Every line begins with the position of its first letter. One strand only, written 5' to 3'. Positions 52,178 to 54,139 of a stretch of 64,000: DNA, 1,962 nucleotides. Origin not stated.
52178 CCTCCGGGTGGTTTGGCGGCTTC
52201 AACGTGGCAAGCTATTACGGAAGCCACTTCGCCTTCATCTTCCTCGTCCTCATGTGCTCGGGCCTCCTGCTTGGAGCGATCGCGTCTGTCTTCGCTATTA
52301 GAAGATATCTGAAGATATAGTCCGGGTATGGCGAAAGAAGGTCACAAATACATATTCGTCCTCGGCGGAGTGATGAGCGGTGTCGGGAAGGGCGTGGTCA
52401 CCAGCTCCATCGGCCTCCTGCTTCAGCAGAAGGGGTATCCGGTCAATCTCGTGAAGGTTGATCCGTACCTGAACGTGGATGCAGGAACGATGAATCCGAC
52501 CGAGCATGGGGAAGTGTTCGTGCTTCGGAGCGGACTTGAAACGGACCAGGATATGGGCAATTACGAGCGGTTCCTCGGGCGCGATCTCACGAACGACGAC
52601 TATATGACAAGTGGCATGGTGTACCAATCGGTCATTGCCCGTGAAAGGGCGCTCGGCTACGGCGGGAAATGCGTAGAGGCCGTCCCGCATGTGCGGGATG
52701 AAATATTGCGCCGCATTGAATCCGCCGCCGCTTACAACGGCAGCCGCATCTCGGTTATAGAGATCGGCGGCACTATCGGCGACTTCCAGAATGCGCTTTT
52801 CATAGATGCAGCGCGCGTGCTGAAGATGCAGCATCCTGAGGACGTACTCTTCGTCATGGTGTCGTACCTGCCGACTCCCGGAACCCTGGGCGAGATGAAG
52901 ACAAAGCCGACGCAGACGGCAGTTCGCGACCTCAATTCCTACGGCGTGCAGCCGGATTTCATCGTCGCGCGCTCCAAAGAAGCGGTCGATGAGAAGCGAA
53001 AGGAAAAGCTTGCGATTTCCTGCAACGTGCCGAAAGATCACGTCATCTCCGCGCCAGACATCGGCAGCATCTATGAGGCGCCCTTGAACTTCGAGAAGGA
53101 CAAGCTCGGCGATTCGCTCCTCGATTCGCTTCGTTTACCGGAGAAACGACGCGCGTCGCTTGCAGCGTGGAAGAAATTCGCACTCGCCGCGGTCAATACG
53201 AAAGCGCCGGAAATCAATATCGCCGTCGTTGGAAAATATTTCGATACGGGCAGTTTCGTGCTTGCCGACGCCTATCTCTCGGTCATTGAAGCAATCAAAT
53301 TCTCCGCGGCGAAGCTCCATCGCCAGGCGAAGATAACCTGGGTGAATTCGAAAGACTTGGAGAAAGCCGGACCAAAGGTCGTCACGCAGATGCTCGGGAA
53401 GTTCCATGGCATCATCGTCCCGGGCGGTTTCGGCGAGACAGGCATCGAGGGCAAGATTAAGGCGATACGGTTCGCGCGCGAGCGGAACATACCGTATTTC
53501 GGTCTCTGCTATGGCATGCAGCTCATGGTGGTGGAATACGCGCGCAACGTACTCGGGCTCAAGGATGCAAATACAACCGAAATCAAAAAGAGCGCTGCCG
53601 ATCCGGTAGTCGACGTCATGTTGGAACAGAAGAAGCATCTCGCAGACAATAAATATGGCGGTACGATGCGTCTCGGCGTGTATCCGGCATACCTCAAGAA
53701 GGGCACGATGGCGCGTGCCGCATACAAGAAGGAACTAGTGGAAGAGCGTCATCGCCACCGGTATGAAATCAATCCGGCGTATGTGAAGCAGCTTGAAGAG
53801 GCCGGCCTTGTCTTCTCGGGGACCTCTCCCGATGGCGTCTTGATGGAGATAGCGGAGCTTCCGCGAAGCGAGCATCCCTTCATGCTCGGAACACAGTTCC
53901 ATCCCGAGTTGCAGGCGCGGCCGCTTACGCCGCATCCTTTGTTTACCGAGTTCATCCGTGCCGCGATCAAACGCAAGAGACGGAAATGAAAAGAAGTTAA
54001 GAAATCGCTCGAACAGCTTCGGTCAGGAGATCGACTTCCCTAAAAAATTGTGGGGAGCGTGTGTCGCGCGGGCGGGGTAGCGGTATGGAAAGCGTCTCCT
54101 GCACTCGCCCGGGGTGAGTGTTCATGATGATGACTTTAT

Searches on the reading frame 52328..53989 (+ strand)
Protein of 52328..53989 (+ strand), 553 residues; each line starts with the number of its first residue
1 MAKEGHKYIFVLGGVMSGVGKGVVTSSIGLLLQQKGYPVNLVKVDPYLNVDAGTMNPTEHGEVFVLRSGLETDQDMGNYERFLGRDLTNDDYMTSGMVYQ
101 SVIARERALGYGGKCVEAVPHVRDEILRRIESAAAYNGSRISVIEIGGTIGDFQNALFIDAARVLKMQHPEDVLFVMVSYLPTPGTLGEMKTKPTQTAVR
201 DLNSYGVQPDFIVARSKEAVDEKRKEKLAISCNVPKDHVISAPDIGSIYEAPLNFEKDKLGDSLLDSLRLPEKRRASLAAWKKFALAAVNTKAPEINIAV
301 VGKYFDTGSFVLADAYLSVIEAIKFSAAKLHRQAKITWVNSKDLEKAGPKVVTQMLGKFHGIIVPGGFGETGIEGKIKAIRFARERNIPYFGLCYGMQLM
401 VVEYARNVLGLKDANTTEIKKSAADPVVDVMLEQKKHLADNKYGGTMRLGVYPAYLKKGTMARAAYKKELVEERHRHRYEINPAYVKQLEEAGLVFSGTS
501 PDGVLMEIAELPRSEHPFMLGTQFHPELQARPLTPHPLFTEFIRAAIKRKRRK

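Call 75: search_protein_families(library=pfam, proteins=[window:52328-53989:+], max_evalue=0.00001)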
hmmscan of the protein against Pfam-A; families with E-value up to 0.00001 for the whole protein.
window:52328-53989:+ (553 aa): 3 families
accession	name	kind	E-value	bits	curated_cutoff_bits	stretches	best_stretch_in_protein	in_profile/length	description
PF06418.20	CTP_synth_N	-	5.4e-98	328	26.1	1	7-270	1-265/265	CTP synthase N-terminus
PF00117.34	GATase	-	6.1e-36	124.3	22.8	1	312-544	2-189/190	Glutamine amidotransferase class-I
PF07722.19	Peptidase_C26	-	7.4e-07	29.6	20.5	1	378-527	96-219/219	Peptidase C26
